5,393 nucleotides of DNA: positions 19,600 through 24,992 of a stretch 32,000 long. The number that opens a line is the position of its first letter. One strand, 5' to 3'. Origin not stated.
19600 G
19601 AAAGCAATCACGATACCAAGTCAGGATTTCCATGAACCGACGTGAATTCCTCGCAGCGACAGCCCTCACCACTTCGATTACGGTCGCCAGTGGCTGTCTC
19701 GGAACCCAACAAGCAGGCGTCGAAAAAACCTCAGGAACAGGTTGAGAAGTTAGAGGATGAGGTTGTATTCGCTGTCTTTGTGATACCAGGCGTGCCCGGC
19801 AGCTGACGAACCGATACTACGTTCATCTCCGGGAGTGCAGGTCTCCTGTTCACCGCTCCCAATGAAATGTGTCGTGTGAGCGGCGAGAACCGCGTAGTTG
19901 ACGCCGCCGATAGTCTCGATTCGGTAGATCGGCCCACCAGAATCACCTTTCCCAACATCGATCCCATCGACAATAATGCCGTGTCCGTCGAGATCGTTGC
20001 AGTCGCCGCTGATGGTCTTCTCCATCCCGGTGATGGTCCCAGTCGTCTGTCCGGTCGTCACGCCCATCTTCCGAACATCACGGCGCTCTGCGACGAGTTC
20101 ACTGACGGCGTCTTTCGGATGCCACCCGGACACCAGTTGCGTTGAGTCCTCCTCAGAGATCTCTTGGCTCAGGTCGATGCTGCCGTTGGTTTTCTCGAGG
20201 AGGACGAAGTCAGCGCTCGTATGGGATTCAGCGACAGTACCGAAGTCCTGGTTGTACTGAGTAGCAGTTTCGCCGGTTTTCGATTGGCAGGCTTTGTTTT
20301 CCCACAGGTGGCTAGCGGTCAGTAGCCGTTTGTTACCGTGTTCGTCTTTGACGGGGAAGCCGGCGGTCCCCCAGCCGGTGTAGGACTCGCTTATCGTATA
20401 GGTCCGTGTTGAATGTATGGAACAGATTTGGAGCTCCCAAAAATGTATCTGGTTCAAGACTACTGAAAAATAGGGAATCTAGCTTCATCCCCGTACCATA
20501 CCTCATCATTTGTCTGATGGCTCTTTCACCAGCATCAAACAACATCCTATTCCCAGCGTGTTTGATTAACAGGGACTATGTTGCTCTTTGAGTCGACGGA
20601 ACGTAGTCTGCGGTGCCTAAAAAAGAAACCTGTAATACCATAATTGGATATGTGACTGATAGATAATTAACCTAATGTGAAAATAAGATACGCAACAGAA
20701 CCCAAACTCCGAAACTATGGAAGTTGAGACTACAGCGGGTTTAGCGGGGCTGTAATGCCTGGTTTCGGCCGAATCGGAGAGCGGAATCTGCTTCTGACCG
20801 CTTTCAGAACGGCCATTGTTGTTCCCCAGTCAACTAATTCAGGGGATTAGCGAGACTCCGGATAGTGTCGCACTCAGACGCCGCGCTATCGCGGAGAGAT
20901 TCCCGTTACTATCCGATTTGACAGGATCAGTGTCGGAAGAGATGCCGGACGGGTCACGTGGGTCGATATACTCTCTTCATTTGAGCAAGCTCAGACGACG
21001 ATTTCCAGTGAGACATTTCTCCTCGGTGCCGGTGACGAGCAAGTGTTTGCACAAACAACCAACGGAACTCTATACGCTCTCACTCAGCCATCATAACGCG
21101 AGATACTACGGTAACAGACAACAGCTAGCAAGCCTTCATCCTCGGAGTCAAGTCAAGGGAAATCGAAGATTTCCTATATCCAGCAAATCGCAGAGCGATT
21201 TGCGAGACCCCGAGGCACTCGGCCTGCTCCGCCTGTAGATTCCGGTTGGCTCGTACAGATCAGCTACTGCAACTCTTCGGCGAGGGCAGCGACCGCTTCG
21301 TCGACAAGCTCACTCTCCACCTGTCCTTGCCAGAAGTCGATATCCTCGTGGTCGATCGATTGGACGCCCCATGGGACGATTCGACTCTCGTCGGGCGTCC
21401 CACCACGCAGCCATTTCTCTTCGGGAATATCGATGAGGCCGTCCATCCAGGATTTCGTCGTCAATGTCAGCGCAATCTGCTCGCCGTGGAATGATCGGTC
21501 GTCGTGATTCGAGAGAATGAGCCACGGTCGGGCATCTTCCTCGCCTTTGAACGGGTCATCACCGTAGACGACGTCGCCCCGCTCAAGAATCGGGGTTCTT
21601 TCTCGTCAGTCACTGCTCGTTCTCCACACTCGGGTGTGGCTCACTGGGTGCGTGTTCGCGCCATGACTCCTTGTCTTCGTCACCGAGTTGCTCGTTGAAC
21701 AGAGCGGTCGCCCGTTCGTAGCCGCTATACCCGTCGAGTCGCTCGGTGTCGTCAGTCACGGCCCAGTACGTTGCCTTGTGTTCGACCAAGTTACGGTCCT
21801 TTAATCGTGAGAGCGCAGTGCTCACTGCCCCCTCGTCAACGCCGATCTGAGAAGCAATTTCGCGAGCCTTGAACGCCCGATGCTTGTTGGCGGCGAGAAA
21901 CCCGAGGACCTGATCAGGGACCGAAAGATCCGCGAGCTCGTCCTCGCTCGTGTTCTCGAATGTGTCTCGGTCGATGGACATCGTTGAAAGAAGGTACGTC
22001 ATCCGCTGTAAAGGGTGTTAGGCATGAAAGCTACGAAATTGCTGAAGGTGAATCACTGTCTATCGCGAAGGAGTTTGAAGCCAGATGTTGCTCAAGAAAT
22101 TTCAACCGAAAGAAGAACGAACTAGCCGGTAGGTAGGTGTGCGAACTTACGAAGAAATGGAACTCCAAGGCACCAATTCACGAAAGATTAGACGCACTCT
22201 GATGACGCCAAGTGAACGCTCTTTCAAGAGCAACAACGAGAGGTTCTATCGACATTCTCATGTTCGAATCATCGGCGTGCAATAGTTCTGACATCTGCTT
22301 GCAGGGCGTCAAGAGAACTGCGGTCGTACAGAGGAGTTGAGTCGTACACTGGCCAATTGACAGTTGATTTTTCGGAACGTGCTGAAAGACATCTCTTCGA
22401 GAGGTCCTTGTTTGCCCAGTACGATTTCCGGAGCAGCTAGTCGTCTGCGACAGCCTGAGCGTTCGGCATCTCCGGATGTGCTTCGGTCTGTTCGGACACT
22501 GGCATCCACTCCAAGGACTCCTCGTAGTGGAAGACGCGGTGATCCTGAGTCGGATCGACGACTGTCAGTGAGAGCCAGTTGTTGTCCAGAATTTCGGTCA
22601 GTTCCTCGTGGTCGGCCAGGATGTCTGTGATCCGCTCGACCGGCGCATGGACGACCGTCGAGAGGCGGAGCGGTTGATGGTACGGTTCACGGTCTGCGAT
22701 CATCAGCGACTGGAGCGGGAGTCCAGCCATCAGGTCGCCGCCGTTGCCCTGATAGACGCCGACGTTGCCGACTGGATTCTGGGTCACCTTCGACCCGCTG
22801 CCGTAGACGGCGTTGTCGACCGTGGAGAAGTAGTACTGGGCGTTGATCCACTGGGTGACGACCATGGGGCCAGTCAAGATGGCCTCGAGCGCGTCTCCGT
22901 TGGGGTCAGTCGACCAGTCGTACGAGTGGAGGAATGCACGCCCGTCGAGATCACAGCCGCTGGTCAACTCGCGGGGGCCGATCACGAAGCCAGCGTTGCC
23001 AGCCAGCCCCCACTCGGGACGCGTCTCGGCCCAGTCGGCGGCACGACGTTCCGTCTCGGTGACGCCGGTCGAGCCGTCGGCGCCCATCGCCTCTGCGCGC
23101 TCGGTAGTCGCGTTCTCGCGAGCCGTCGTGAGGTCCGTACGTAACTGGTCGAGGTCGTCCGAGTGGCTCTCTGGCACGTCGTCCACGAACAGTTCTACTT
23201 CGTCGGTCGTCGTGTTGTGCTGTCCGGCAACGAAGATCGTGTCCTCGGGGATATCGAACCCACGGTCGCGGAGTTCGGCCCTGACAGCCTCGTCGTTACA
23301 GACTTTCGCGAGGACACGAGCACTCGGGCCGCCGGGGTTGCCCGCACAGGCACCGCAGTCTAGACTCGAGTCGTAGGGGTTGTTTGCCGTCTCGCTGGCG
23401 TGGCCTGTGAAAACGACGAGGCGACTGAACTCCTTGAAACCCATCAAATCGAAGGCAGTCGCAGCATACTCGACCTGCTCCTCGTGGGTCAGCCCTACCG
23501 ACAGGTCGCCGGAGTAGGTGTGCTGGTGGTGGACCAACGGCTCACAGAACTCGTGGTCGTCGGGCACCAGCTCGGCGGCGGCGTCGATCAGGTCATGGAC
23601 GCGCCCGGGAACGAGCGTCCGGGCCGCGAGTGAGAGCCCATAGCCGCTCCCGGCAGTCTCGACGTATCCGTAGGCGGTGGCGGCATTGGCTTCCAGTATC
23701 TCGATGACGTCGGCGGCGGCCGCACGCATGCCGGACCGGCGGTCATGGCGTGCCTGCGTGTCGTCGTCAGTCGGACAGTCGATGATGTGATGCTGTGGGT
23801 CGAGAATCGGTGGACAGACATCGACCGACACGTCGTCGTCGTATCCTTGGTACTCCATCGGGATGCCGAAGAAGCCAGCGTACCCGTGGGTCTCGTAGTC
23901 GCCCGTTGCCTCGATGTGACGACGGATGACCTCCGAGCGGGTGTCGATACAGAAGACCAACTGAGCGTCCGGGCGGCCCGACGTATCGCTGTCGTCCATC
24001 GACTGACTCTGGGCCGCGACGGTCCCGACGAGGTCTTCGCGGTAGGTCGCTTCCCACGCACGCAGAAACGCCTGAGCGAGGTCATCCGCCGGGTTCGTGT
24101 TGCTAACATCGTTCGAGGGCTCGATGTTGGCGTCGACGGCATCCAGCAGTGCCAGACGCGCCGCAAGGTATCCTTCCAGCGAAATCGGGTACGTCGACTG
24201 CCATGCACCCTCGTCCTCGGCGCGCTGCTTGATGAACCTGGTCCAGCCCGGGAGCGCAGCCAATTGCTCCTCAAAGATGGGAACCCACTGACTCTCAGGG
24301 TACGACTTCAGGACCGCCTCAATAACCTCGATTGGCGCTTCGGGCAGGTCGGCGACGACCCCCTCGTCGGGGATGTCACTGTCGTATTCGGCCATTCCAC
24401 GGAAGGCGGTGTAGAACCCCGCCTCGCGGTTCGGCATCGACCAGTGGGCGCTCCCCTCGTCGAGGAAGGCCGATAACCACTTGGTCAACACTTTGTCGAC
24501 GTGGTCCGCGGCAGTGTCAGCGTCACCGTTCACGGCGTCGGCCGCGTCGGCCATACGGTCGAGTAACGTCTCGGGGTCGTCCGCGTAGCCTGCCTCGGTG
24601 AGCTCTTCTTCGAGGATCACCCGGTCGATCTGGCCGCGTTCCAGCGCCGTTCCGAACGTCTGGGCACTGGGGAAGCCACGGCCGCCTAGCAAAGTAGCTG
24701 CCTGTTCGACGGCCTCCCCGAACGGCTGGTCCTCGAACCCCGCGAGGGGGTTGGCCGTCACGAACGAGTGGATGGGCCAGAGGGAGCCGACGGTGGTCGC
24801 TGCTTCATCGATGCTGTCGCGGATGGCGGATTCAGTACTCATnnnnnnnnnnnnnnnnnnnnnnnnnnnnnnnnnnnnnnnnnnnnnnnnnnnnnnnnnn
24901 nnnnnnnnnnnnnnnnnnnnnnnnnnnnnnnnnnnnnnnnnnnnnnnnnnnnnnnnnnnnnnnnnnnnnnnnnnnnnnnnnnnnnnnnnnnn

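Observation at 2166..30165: Seven copies of the palindrome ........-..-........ mark every siderophore-related transcription unit and nothing else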

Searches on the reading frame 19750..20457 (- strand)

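Call 13: search_protein_families(library=pfam, proteins=[window:19750-20457:-], max_evalue=0.01)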
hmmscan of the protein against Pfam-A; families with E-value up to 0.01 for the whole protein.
window:19750-20457:- (235 aa): 1 family
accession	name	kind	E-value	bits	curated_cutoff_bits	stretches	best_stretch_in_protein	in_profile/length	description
PF00089.32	Trypsin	-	0.0001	22.6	20.6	1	42-191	34-199/220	Trypsin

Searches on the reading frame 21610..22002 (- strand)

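Call 13: search_protein_families(library=pfam, proteins=[window:21610-22002:-], max_evalue=0.01)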
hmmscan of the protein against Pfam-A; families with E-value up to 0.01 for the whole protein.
window:21610-22002:- (130 aa): 9 families
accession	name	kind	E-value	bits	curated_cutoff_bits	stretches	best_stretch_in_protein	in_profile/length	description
PF12802.13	MarR_2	-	5.8e-07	30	27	1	31-76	9-53/61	MarR family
PF01978.25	TrmB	-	9.1e-05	22.7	25.6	1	40-76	19-55/68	Sugar-specific transcriptional regulator TrmB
PF03444.21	HrcA_DNA-bdg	-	0.00063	19.8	21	1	38-76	18-56/79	Winged helix-turn-helix transcription repressor, HrcA DNA-binding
PF13545.12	HTH_Crp_2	-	0.00074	19.9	27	1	46-88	25-66/70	Crp-like helix-turn-helix domain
PF01047.28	MarR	-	0.00083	19.6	24.6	1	41-74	15-48/59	MarR family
PF24270.1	HTH_Cmi2_C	-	0.0012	19.5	27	1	36-80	81-125/125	Cmi2, C-terminal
PF00392.27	GntR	-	0.003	17.6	27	1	47-75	28-56/64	Bacterial regulatory proteins, gntR family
PF08281.18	Sigma70_r4_2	-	0.0077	16.3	25.7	0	45-68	28-51/54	Sigma-70, region 4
PF13412.12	HTH_24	-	0.0086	16.1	21.9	0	47-74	21-48/48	Winged helix-turn-helix DNA-binding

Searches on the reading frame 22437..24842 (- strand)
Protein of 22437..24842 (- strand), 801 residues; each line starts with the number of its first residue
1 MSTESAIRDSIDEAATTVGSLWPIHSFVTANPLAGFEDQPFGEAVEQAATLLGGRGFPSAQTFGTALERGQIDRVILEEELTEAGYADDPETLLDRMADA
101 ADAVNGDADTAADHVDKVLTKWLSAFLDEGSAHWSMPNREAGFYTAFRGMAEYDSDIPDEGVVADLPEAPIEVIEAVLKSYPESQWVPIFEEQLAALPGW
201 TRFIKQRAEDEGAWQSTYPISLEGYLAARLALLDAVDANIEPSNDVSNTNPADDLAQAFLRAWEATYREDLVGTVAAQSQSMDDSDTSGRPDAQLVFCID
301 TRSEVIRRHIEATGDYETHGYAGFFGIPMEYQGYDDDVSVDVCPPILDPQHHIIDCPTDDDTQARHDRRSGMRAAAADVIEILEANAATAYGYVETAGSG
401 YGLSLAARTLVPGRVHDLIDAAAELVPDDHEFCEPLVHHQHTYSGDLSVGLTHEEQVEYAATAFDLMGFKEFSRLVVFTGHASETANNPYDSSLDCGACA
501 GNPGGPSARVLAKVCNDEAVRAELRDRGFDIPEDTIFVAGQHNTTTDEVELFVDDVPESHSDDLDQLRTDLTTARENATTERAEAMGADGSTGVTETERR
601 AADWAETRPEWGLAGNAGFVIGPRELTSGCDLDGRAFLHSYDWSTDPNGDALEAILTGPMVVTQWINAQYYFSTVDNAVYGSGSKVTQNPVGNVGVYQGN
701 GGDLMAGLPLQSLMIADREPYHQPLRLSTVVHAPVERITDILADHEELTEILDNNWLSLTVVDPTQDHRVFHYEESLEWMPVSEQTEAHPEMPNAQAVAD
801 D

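Call 13: search_protein_families(library=pfam, proteins=[window:22437-24842:-], max_evalue=0.01)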
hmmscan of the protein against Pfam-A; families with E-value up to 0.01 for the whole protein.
window:22437-24842:- (801 aa): 1 family
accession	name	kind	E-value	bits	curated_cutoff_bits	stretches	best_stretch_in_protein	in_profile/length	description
PF10070.14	DabA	-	1.5e-267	890.3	25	1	11-757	1-747/747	Probable inorganic carbon transporter subunit DabA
